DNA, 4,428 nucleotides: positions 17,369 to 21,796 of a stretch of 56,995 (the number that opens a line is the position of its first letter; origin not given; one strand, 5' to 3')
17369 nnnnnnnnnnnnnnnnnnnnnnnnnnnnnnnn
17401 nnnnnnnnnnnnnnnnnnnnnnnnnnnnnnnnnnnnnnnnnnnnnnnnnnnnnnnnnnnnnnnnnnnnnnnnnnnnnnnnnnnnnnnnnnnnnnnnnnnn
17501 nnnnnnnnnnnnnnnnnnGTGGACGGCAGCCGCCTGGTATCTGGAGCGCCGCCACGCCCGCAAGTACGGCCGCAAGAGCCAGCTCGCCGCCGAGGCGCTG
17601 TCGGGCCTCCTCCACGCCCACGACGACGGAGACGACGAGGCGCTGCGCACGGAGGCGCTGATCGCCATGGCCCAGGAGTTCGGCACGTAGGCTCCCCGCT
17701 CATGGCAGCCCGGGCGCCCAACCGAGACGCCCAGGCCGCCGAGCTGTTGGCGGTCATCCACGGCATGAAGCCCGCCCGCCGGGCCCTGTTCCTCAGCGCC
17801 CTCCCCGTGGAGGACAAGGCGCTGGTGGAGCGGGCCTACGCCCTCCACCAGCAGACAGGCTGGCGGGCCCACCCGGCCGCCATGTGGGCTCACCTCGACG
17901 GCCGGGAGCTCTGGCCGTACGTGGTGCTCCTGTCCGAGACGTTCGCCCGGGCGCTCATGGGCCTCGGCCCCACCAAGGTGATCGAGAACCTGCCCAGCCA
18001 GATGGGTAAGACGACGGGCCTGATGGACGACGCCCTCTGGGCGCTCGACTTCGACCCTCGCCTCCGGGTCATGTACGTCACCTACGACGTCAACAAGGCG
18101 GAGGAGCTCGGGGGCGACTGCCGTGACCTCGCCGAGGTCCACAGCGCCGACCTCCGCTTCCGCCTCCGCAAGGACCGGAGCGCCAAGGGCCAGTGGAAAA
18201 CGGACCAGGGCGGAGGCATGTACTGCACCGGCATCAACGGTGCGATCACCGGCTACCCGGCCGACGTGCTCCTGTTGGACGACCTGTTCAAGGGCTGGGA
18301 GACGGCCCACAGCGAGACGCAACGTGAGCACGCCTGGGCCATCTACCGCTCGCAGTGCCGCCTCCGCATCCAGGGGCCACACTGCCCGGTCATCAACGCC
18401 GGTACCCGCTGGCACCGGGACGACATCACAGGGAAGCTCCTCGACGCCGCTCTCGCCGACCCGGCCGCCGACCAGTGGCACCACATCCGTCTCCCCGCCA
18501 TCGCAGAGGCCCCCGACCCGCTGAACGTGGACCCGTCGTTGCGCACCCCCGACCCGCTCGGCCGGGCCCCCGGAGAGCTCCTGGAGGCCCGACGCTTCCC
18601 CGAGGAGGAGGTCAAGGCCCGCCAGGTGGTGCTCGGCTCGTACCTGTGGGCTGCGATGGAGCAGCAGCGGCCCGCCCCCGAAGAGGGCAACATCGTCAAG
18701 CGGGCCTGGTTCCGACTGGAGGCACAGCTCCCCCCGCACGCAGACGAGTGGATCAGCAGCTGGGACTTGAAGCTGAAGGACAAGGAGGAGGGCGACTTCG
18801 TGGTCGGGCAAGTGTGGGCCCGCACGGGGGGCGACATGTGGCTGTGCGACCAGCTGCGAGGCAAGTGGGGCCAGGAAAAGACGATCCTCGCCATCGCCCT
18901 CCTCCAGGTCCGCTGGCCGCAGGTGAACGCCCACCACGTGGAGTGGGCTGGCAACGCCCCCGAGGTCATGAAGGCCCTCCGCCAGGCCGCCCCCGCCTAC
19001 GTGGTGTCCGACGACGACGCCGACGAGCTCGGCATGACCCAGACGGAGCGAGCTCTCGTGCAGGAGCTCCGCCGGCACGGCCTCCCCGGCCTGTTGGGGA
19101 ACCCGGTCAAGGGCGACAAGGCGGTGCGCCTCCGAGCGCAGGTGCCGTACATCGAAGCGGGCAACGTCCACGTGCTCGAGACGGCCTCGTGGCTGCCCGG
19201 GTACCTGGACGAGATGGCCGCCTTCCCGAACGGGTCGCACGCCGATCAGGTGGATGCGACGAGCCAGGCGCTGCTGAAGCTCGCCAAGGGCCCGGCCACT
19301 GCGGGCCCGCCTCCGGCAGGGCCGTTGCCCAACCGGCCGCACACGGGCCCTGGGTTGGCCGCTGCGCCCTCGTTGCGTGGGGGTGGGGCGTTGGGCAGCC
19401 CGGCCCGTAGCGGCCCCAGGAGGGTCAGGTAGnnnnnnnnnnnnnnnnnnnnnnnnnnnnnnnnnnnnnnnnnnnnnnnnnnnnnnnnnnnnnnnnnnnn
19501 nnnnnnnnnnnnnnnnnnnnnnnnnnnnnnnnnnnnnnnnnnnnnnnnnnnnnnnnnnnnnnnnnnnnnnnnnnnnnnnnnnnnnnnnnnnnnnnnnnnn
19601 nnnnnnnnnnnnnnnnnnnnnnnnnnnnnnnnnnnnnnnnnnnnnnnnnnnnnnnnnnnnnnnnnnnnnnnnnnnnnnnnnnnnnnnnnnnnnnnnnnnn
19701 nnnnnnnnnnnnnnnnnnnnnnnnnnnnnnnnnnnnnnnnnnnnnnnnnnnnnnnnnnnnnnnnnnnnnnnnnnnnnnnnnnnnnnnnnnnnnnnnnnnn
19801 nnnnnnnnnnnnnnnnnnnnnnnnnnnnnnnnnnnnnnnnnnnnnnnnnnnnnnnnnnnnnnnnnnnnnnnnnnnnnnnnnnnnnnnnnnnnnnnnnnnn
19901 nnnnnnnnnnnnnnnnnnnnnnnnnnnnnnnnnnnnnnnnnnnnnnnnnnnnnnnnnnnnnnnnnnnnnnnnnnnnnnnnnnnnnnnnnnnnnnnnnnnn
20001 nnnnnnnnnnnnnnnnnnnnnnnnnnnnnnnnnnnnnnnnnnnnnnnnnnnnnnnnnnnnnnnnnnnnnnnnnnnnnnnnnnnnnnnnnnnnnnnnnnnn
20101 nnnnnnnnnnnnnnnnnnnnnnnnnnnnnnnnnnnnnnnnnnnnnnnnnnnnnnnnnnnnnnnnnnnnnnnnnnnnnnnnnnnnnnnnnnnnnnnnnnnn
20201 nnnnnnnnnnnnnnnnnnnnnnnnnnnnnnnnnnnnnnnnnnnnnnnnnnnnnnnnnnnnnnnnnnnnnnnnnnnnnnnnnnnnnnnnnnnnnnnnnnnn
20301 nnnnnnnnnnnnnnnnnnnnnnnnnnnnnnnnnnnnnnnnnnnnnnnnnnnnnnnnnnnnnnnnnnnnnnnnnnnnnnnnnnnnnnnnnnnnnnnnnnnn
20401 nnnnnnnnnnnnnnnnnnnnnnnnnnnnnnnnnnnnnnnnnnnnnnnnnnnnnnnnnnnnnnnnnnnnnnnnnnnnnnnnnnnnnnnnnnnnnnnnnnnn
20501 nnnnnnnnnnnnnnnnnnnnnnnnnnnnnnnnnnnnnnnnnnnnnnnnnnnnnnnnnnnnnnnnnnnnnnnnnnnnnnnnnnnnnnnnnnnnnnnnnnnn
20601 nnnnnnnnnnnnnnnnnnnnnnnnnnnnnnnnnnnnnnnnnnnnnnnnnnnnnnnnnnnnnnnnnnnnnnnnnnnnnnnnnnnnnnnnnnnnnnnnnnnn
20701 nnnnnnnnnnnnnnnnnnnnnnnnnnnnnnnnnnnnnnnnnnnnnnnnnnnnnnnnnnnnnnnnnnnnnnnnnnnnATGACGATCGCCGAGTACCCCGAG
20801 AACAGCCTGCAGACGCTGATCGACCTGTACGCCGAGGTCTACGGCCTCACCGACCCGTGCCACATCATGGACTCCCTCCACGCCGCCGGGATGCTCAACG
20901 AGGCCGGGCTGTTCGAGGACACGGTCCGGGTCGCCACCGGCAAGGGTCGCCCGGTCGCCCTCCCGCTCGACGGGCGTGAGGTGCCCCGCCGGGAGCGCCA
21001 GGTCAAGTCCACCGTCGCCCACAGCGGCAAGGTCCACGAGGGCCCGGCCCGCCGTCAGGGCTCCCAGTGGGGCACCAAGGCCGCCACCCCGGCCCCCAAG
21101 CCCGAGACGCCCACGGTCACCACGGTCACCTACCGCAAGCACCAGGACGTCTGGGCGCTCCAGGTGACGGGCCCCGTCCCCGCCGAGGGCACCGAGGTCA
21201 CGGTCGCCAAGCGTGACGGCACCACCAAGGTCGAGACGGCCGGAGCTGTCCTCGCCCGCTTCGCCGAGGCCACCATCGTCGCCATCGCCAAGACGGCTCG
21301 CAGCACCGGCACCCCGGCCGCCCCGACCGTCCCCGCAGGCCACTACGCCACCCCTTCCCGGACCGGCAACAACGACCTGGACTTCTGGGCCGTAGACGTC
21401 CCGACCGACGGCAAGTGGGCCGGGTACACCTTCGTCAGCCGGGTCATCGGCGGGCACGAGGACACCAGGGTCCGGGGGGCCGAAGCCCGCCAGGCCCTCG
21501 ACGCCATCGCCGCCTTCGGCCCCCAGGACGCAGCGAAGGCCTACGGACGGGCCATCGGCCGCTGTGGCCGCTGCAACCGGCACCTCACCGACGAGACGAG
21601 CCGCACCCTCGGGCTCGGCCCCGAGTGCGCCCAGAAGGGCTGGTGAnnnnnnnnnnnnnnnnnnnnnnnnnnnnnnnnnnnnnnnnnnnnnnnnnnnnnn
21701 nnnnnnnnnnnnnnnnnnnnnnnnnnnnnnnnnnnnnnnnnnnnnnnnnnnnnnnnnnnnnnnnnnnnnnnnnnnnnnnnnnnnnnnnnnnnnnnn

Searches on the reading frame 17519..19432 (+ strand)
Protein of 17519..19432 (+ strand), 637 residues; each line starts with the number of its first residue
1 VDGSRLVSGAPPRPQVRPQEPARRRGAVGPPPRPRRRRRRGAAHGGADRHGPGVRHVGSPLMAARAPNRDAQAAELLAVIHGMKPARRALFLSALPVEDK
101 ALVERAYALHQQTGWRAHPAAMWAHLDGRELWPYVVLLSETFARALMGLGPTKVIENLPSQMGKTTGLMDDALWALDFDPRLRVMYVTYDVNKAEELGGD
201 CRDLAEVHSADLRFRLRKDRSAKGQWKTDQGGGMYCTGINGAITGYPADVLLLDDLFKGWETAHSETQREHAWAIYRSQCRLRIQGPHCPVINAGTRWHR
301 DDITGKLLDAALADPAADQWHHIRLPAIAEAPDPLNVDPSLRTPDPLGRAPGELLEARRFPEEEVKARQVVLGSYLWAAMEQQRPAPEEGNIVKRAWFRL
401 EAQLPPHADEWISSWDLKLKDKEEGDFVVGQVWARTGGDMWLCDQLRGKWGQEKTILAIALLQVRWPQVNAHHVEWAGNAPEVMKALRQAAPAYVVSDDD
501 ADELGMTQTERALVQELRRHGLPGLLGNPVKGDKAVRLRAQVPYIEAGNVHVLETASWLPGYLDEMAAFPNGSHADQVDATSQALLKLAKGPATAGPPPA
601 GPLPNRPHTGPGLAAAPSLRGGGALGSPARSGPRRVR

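Call 64: search_protein_families(library=pfam, proteins=[window:17519-19432:+], max_evalue=0.001)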
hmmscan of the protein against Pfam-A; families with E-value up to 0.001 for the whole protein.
window:17519-19432:+ (637 aa): 1 family
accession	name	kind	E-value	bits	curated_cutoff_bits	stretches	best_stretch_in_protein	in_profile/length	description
PF17289.8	Terminase_6C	-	5e-08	33.5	22.6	1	420-587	8-154/155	Terminase RNaseH-like domain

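Call 107: search_dna_similar(query=window:17519-19432:+, collection=phages, mode=protein, max_rows=12, max_evalue=1e-10)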
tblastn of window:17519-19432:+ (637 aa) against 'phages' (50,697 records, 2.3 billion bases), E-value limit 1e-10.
Records with a match: 1317; places in all: 1318; records where one place covers at least 80% of the query: 10.
Best place of each record, by identity: <60% 1317.
By first word of the organism name: Mycobacterium 476; Microbacterium 273; Gordonia 163; Acinetobacter 49; Klebsiella 41; Brucella 41; Xanthomonas 36; Yersinia 17; Escherichia 15; Bacillus 14; and 59 more.
By host as written in the record: Mycobacterium smegmatis mc2 155 335; Gordonia terrae 3612 125; Microbacterium foliorum NRRL B-24224 SEA 111; Microbacterium foliorum NRRL B-24224 104; Mycobacterium smegmatis mc#155 80; - 53; Microbacterium paraoxydans NWU1 27; Klebsiella pneumoniae 23; and 192 more.
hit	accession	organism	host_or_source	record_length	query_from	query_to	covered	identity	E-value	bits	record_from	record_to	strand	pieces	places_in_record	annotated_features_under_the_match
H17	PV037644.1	Bacillus phage vB_BcM_CUBc25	Bacillus cereus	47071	92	585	78%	32.4%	2e-58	219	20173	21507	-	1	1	terminase large subunit | hypothetical protein (x2)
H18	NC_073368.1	Microbacterium phage Megan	Microbacterium paraoxydans NWU1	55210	76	586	80%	29.3%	3e-40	164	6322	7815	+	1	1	10: terminase large subunit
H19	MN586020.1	Microbacterium phage Megan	Microbacterium paraoxydans NWU1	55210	76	586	80%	29.3%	3e-40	164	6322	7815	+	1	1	10: terminase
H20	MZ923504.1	Microcystis phage MinS1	Microcystis aeruginosa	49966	133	585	71%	32.6%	1e-50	195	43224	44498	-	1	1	terminase large subunit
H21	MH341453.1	Listeria phage PSU-VKH-LP041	Listeria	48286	97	586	77%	30.0%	5e-50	194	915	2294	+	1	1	terminase large subunit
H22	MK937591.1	Microbacterium phage Cinna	Microbacterium foliorum NRRL B-24224 SEA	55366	75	585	80%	28.8%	1e-45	180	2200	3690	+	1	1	4: terminase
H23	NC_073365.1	Microbacterium phage Cinna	Microbacterium foliorum NRRL B-24224 SEA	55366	75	585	80%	28.8%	1e-45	180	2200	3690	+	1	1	4: terminase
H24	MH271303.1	Microbacterium phage MementoMori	Microbacterium paraoxydans NWU1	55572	75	585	80%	28.8%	2e-45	179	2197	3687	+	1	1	4: terminase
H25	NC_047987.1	Microbacterium phage MementoMori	Microbacterium paraoxydans NWU1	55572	75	585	80%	28.8%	2e-45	179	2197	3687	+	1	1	4: terminase large subunit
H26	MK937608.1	Microbacterium phage Cressida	Microbacterium foliorum NRRL B-24224 SEA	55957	75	585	80%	28.8%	4e-45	179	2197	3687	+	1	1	4: terminase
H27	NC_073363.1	Microbacterium phage Cressida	Microbacterium foliorum NRRL B-24224 SEA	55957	75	585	80%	28.8%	4e-45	179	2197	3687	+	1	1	4: terminase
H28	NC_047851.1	Brevibacterium phage LuckyBarnes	Brevibacterium iodinum ATCC 15728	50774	117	585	74%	31.3%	3e-48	188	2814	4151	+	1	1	terminase large subunit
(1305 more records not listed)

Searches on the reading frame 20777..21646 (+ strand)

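Call 64: search_protein_families(library=pfam, proteins=[window:20777-21646:+], max_evalue=0.001)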
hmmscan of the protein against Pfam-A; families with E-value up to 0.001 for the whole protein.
window:20777-21646:+ (289 aa): 1 family
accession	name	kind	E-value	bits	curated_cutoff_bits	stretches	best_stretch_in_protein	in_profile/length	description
PF19474.4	DUF6011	-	3.2e-12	46.2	26.6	1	253-287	1-35/37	Family of unknown function (DUF6011)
